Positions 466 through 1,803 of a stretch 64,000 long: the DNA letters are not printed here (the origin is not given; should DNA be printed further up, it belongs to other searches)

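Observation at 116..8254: Nucleotide-sugar modification operon combining a His-type DegT-family 3-dehydratase with two radical SAM enzymes and a polyprenyl-P-sugar GT2/GT-C pair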

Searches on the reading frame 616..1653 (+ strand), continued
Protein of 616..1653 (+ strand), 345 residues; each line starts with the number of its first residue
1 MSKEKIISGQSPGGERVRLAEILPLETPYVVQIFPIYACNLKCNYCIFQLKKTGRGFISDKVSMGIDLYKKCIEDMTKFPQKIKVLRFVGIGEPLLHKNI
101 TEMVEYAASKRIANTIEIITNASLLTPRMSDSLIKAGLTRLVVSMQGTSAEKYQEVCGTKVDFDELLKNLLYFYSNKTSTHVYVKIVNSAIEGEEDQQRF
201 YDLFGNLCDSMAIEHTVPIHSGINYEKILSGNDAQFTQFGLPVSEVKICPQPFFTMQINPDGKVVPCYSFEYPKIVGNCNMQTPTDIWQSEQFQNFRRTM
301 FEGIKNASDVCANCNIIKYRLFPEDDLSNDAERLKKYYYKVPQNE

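Call 27: search_protein_families(library=ncbifam, proteins=[L028:1537-2568:+, L032:3168-3770:+, L031:11019-12185:+, L042:18137-19951:+, L040:13492-14622:+, L043:14627-16078:+, L026:7056-8216:+, L034:11993-12997:+], max_evalue=0.00001)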
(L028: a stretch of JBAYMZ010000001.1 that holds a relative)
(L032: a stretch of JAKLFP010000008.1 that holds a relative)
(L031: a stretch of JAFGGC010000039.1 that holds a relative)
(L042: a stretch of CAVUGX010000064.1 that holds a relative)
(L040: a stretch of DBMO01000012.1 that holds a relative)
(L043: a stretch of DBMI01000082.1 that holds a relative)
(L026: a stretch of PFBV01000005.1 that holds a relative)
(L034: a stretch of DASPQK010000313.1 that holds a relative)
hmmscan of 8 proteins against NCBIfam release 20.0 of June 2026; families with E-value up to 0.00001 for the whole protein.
L028:1537-2568:+ (343 aa): 19 families
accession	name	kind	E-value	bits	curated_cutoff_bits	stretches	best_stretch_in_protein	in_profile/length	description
TIGR01181.1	dTDP_gluc_dehyt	equivalog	3.4e-42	144.6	365.1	1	3-338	1-315/321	dTDP-glucose 4,6-dehydratase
TIGR01179.1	galE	equivalog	2.2e-24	85.9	262.3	2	3-142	1-132/332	UDP-glucose 4-epimerase GalE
TIGR04180.1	EDH_00030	hypoth_equivalog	6.4e-24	84.5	475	1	4-297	1-268/297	NAD-dependent 4,6-dehydratase LegB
TIGR02622.1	CDP_4_6_dhtase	equivalog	7.4e-24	84.5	278.45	1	2-193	5-176/352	CDP-glucose 4,6-dehydratase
NF007490.0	PRK10084.1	subfamily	2.4e-22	79.4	649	1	3-338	2-338/361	dTDP-glucose 4,6-dehydratase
NF007582.0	PRK10217.1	equivalog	1.2e-21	77.3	698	1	1-337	1-334/355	dTDP-glucose 4,6-dehydratase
TIGR02197.1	heptose_epim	equivalog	1.3e-17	64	274.6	1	4-335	1-314/316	ADP-glyceromanno-heptose 6-epimerase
NF007956.0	PRK10675.1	subfamily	8.3e-16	58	394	1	3-137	2-130/338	UDP-glucose 4-epimerase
NF042422.1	oxyalk_red_OleD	equivalog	1.2e-15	57.8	580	1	3-126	2-104/329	2-alkyl-3-oxoalkanoate reductase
NF011728.1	PRK15181.1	equivalog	7.5e-15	54.8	760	1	2-249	16-244/348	Vi polysaccharide biosynthesis UDP-N-acetylglucosaminuronic acid C-4 epimerase TviC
NF042423.1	oxyalk_red_Shew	equivalog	9.5e-15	54.5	580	1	2-244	9-211/331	2-alkyl-3-oxoalkanoate reductase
TIGR03466.1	HpnA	hypoth_equivalog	4.5e-12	45.5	367.65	1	3-144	2-126/327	hopanoid-associated sugar epimerase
NF041015.1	UDPsulfquin_syn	equivalog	6.5e-09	35.2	575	1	3-257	2-281/384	UDP-sulfoquinovose synthase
NF043036.1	ErythonDh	equivalog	2.6e-08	33.4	325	1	3-145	2-139/321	D-erythronate dehydrogenase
TIGR04130.1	FnlA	equivalog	5.9e-08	32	730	1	2-131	5-123/337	UDP-N-acetylglucosamine 4,6-dehydratase/5-epimerase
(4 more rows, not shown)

L032:3168-3770:+ (200 aa): 0 families

L031:11019-12185:+ (388 aa): 5 families
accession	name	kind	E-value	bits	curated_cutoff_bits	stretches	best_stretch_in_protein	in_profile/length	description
TIGR02072.1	BioC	equivalog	6.6e-11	42.5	184.95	1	84-239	23-179/244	malonyl-ACP O-methyltransferase BioC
TIGR01983.1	UbiG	equivalog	1.6e-09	37.5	102.95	1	95-192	49-153/228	bifunctional 2-polyprenyl-6-hydroxyphenol methylase/3-demethylubiquinol 3-O-methyltransferase UbiG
NF002463.0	PRK01683.1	equivalog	2.9e-08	33.6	297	1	94-200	30-138/258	trans-aconitate 2-methyltransferase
NF045667.1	MTase_DVU1556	equivalog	8.9e-07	28.6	155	1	94-190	21-119/213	DVU_1556 family methyltransferase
TIGR04345.1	ovoA_Cterm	equivalog_domain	6e-06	25.9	170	0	154-194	133-173/242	putative 4-mercaptohistidine N1-methyltransferase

L042:18137-19951:+ (604 aa): 19 families
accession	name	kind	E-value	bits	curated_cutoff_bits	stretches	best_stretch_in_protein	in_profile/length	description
TIGR03471.1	HpnJ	equivalog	5.1e-44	150.9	577.6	1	62-394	64-399/472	hopanoid biosynthesis associated radical SAM protein HpnJ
TIGR02026.1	BchE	equivalog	1.4e-42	146.2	481.35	1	23-394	18-399/497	magnesium-protoporphyrin IX monomethyl ester anaerobic oxidative cyclase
TIGR04479.1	bcpD_PhpK_rSAM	subfamily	3.3e-39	134.6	600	1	24-360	69-410/504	PhpK family radical SAM P-methyltransferase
TIGR04072.2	rSAM_ladder_B12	equivalog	6e-36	124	360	1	20-396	11-386/443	lipid biosynthesis B12-binding/radical SAM protein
NF050148.1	rSAM_ApyD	equivalog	2.3e-33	115.5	750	1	69-380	75-391/645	RiPP biosynthesis radical SAM protein ApyD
NF038361.1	rSAM_Sden_1168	equivalog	9.1e-29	100.4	575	1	61-416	133-508/560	Sden_1168 family B12-binding radical SAM P-methyltransferase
TIGR04014.1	B12_SAM_MJ_0865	equivalog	9.9e-28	97.1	360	1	83-359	52-336/434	methyl-coenzyme M reductase glutamine C-methyltransferase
TIGR04013.1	B12_SAM_MJ_1487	hypoth_equivalog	4.1e-25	88.4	251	2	59-235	34-194/382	TIGR04013 family B12-binding domain/radical SAM domain-containing protein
TIGR04385.1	B12_rSAM_cofa1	equivalog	1.7e-24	86.8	450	1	10-391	3-403/438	B12 lower ligand biosynthesis radical SAM protein BzaD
TIGR03975.1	rSAM_ocin_1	subfamily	4.7e-22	78.2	281.85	1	89-334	149-405/606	RiPP maturation radical SAM C-methyltransferase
NF033712.0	B12_rSAM_KedN5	subfamily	1.7e-21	76.1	700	1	56-252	50-254/624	KedN5 family methylcobalamin-dependent radical SAM C-methyltransferase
NF033070.1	rSAM_AprD4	equivalog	6.3e-21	74.8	500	1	147-423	147-431/456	AprD4 family radical SAM diol-dehydratase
TIGR04295.1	B12_rSAM_oligo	hypoth_equivalog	4.6e-19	68.4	400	1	99-359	103-358/422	TIGR04295 family B12-binding domain-containing radical SAM protein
TIGR04367.1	HpnR_B12_rSAM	equivalog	4.2e-15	55.3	650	1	7-333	1-327/490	hopanoid C-3 methylase HpnR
TIGR04428.1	B12_rSAM_trp_MT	equivalog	1.7e-14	53.1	500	1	81-166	79-164/558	tryptophan 2-C-methyltransferase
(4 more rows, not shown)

L040:13492-14622:+ (376 aa): 202 families (the best 25 are shown)
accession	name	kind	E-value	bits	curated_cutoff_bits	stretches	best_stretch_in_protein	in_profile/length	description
TIGR01830.1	3oxo_ACP_reduc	equivalog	2.2e-30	106.2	297.75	1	138-320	2-185/239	3-oxoacyl-[acyl-carrier-protein] reductase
NF005806.0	PRK07666.1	equivalog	3.3e-30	105.1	286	1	132-320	5-193/239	3-ketoacyl-ACP reductase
NF009466.0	PRK12826.1-2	subfamily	4.4e-30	105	222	1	137-328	6-199/248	3-oxoacyl-ACP reductase FabG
NF005559.1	PRK07231.1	subfamily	5.1e-30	104.8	215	1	133-320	3-190/249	glucose 1-dehydrogenase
NF005539.0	PRK07201.1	equivalog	3.1e-29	102.2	549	1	129-324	365-562/657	SDR family oxidoreductase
NF005672.0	PRK07454.1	equivalog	3.7e-29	101.6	234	1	136-319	8-191/241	SDR family oxidoreductase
NF040690.1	mycolate_SDR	equivalog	4e-29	101.8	380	1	130-338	4-211/265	mycolate reductase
NF006070.0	PRK08213.1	subfamily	1.3e-28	100.2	279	1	132-321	10-204/259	gluconate 5-dehydrogenase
NF004521.0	PRK05866.1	equivalog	2.7e-28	98.9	368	1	123-323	29-232/294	SDR family oxidoreductase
NF004514.1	PRK05855.1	equivalog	4.3e-28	98.2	455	1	130-319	309-499/578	SDR family oxidoreductase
NF005095.0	PRK06523.1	subfamily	1.1e-27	97.2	231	1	131-319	7-189/261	oxidoreductase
TIGR01963.1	PHB_DH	subfamily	2.6e-27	95.7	307.05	1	135-319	2-186/255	3-hydroxybutyrate dehydrogenase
NF006080.0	PRK08226.1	equivalog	3e-27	95.7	356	1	133-321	5-193/263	SDR family oxidoreductase UcpA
NF004825.0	PRK06181.1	equivalog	4.6e-27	95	215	1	132-320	4-192/268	SDR family oxidoreductase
NF009464.0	PRK12824.1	subfamily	5.4e-27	95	269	1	135-321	3-190/245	3-oxoacyl-ACP reductase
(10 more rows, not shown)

L043:14627-16078:+ (483 aa): 15 families
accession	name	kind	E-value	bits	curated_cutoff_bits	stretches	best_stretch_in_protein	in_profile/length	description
TIGR04250.1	SCM_rSAM_ScmE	equivalog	1.1e-11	44.3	400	1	100-228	5-134/358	SynChlorMet cassette radical SAM/SPASM protein ScmE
TIGR02666.1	moaA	equivalog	1.4e-10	40.7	284.05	1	108-236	20-155/336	GTP 3',8-cyclase MoaA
NF038283.1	viperin_w_prok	equivalog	9.9e-10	38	180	1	105-215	9-125/281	viperin family antiviral radical SAM protein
NF047865.1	rSAM_PapB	equivalog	2.5e-09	36.8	340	1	103-205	8-120/330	PapB family radical SAM/SPASM ranthipeptide maturase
TIGR04317.1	W_rSAM_matur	equivalog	1.3e-07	31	380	1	107-251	13-159/349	tungsten cofactor oxidoreductase radical SAM maturase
TIGR04054.1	rSAM_NirJ1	equivalog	2.2e-07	29.9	650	1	106-218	44-155/387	putative heme d1 biosynthesis radical SAM protein NirJ1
TIGR03962.1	mycofact_rSAM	equivalog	4.9e-07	29.2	265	1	108-239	22-152/339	mycofactocin radical SAM maturase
NF050035.1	rSAM_WgK_link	exception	5.3e-07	28.9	650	1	100-233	11-148/367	radical SAM/SPASM peptide maturase WgkB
TIGR02668.1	moaA_archaeal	equivalog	7.6e-07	28.4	325.25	1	106-230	18-142/303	GTP 3',8-cyclase MoaA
NF045574.1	sacti_mat_StsB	exception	8.1e-07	28.2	625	1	107-231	105-228/466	StsB family radical SAM/SPASM domain sactipeptide maturase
NF001199.0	PRK00164.2-1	equivalog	1.3e-06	27.8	231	1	106-230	20-144/308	GTP 3',8-cyclase MoaA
TIGR04167.1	rSAM_SeCys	equivalog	1.6e-06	27.6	300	1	106-236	16-148/303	arsenosugar biosynthesis radical SAM (seleno)protein ArsS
NF038170.1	lachnocin_rSAM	equivalog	4.9e-06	25.7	550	1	62-228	35-220/440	lachnocin radical SAM maturase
TIGR02495.1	NrdG2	equivalog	5e-06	26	131.15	1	108-222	26-138/193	anaerobic ribonucleoside-triphosphate reductase activating protein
TIGR04068.1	rSAM_ocin_clost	equivalog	5.3e-06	25.6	500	0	97-207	83-204/462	Cys-rich peptide radical SAM maturase CcpM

L026:7056-8216:+ (386 aa): 1 family
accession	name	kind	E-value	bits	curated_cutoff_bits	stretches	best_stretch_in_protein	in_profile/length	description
TIGR01444.1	fkbM_fam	subfamily_domain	4.1e-19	69.4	37.7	1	212-346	1-142/143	FkbM family methyltransferase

L034:11993-12997:+ (334 aa): 33 families (the best 25 are shown)
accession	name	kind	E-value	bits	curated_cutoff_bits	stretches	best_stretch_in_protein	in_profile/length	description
TIGR04317.1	W_rSAM_matur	equivalog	1.5e-24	86.7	380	1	30-214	6-188/349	tungsten cofactor oxidoreductase radical SAM maturase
TIGR04321.1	spiroSPASM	subfamily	8e-18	64.4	250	1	26-305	229-502/510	spiro-SPASM protein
TIGR04311.1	rSAM_Geo_metal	subfamily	7.4e-16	58.2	400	1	28-173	3-145/423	radical SAM/SPASM family putative metalloenzyme maturase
TIGR04545.1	rSAM_ahbD_hemeb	equivalog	2.1e-15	57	500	1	37-206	9-173/339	heme b synthase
NF033640.1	N_Twi_rSAM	subfamily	5.3e-14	52.1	170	1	236-307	2-71/398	twitch domain-containing radical SAM protein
TIGR04054.1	rSAM_NirJ1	equivalog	3.4e-13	49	650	1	25-147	34-151/387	putative heme d1 biosynthesis radical SAM protein NirJ1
TIGR04053.2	TIGR04053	equivalog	8.3e-13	48.3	395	1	26-171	6-149/366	TIGR04053 family radical SAM/SPASM domain-containing protein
TIGR04347.1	pseudo_SAM_Halo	equivalog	1.1e-12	47.9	525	1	27-166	38-170/390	TIGR04347 family pseudo-SAM/SPASM protein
TIGR02666.1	moaA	equivalog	2.1e-12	46.7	284.05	1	38-168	20-151/336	GTP 3',8-cyclase MoaA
TIGR04250.1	SCM_rSAM_ScmE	equivalog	5e-12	45.4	400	0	27-189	2-159/358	SynChlorMet cassette radical SAM/SPASM protein ScmE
NF050035.1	rSAM_WgK_link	exception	2e-11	43.5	650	1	27-149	8-126/367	radical SAM/SPASM peptide maturase WgkB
TIGR04051.1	rSAM_NirJ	equivalog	4.8e-11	42.2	515.45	1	37-145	11-114/354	heme d1 biosynthesis radical SAM protein NirJ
TIGR04133.1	rSAM_w_lipo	hypoth_equivalog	2.8e-10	39.7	425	1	31-149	27-144/350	TIGR04133 family radical SAM/SPASM protein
TIGR04055.1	rSAM_NirJ2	equivalog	1.8e-09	37.6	500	1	36-159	8-125/326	putative heme d1 biosynthesis radical SAM protein NirJ2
NF040492.1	not_ScfB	exception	2.1e-09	36.8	855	1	36-150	103-224/450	ScfB-related radical SAM/SPASM orphan maturase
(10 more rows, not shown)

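Call 28: search_solved_structures(query=window:616-1653:+, max_evalue=0.001)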
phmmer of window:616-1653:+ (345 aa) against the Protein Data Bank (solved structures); distinct sequences matched with E-value up to 0.001: 12.
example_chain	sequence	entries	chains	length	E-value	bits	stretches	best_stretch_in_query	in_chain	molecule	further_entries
4m7s_A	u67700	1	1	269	2.4e-15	59.7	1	250-322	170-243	BtrN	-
4m7t_A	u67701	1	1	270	3.5e-15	59.1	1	251-320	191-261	BtrN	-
7vob_C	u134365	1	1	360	1e-06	31.3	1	36-157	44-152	Cytosylglucuronate decarboxylase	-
7voc_C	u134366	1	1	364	1.1e-06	31.2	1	36-157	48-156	Cytosylglucuronate decarboxylase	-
6y1x_A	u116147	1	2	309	1e-05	28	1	38-148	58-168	Radical SAM domain protein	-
8hzv_A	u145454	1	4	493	2.2e-05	26.9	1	27-176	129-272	Radical S-Adenosyl-L-methionine Enzyme DesII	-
8hzy_A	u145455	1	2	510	2.4e-05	26.8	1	27-176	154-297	DesII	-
8vpo_A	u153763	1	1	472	0.0002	23.8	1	25-142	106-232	Radical SAM core domain-containing protein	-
8wm2_A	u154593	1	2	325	0.00072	22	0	38-152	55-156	Fe-S radical SAM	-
7bi7_A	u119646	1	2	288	0.0008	21.8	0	38-156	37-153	FeMo cofactor biosynthesis protein NifB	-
7jmb_A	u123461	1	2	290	0.00081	21.8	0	38-156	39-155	Nitrogenase iron-molybdenum cofactor biosynthesis protein NifB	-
7jma_A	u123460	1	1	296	0.00086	21.7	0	38-156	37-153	Nitrogenase iron-molybdenum cofactor biosynthesis protein NifB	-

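Call 62: predict_structure(alignment_id=A3)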
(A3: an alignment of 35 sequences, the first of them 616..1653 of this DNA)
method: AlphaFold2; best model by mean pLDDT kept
length: 345 residues; sequences in the alignment: 35
mean_pLDDT: 71.7   pTM: 0.77
mean pLDDT of the five models: 71.7, 69.2, 62.4, 61.2, 59.9
residues with pLDDT >= 90: 111; 70-90: 88; 50-70: 48; < 50: 98
segments of 3 or more residues with pLDDT < 50: 11-22, 40-50, 218-223, 225-252, 269-271, 304-319, 327-332, 337-345
pLDDT, mean of each block of 10 residues (from residue 1): 61 42 62 77 41 57 92 94 87 70 97 91 89 96 89 81 93 95 84 89 92 64 46 43 41 74 74 77 92 77 50 45 50 48 35
secondary structure, 60 per line:
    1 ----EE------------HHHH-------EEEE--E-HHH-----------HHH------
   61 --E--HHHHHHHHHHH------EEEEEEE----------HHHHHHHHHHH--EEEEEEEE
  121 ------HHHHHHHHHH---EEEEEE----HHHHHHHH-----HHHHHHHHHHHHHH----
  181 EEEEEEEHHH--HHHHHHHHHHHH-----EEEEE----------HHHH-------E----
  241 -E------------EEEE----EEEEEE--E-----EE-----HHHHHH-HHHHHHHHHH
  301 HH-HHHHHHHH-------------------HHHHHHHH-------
elements in order: H19-22 E30-33 H66-76 E83-89 H100-110 E113-120 H127-136 E140-145 H150-157 H163-176 E181-187 H193-204 E210-214 H225-228 E255-258 E263-268 H284-289 H291-302 H304-311 H331-338

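Call 66: fold_search(model_id=the predicted structure, library=pdb)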
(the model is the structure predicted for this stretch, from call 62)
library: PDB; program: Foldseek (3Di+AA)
matches with E <= 10: 1769; with E <= 0.001: 91
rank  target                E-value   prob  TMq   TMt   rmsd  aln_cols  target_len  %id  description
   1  4m7t                  3.5e-12  1.00  0.48  0.65   7.1       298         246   21  Crystal structure of BtrN in complex with AdoMet and 2-DOIA (released 2013-10-02)
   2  5v1s_A                3.0e-09  1.00  0.56  0.46   9.4       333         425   18  Crystal structure of Streptococcus suis SuiB bound to S-adenosylmethionine (released 2017-08-30)
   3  7vob                  3.8e-09  1.00  0.53  0.56   9.0       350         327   17  The crystal structure of a Radical SAM Enzyme BlsE involved in the Biosynthesis of Blasticidin S (released 2022-05-04)
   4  8hzv_A                6.2e-09  1.00  0.50  0.38   8.9       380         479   14  The crystal structure of a Radical SAM Enzyme DesII (released 2024-07-10)
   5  8hzv_C                6.2e-09  1.00  0.46  0.36   8.8       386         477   14  The crystal structure of a Radical SAM Enzyme DesII (released 2024-07-10)
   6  8hzy_A                6.6e-09  1.00  0.47  0.37   7.7       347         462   16  The crystal structure of a Radical SAM Enzyme DesII (released 2024-07-10)
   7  5v1q_A                1.3e-08  1.00  0.54  0.45   9.4       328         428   17  Crystal structure of Streptococcus suis SuiB (released 2017-08-30)
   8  5v1s_B                1.4e-08  1.00  0.52  0.43   8.9       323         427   16  Crystal structure of Streptococcus suis SuiB bound to S-adenosylmethionine (released 2017-08-30)
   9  4m7s                  1.5e-08  1.00  0.42  0.66   7.8       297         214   18  Crystal structure of SeMet BtrN in an OPEN conformation (released 2013-10-02)
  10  5v1q_B                1.6e-08  1.00  0.55  0.44   8.8       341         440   18  Crystal structure of Streptococcus suis SuiB (released 2017-08-30)
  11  5v1t_A                1.6e-08  1.00  0.53  0.43   9.3       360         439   16  Crystal structure of Streptococcus suis SuiB bound to precursor peptide SuiA (released 2017-08-30)
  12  4k38_A                2.4e-08  1.00  0.54  0.51   8.9       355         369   17  Native anSMEcpe with bound AdoMet and Kp18Cys peptide (released 2013-05-08)
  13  1tv7_A                6.0e-08  1.00  0.50  0.52  10.4       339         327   15  Structure of the S-adenosylmethionine dependent Enzyme MoaA (released 2004-08-31)
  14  2fb2_B                1.1e-07  1.00  0.50  0.52  10.2       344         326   16  Structure of the MoaA Arg17/266/268/Ala triple mutant (released 2006-05-09)
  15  9gmc_C                1.3e-07  1.00  0.56  0.53   8.4       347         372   16  Crystal structure of the complex formed between the radical SAM protein ChlB and the R3A mutant of ChlA (released 2025-06-25)
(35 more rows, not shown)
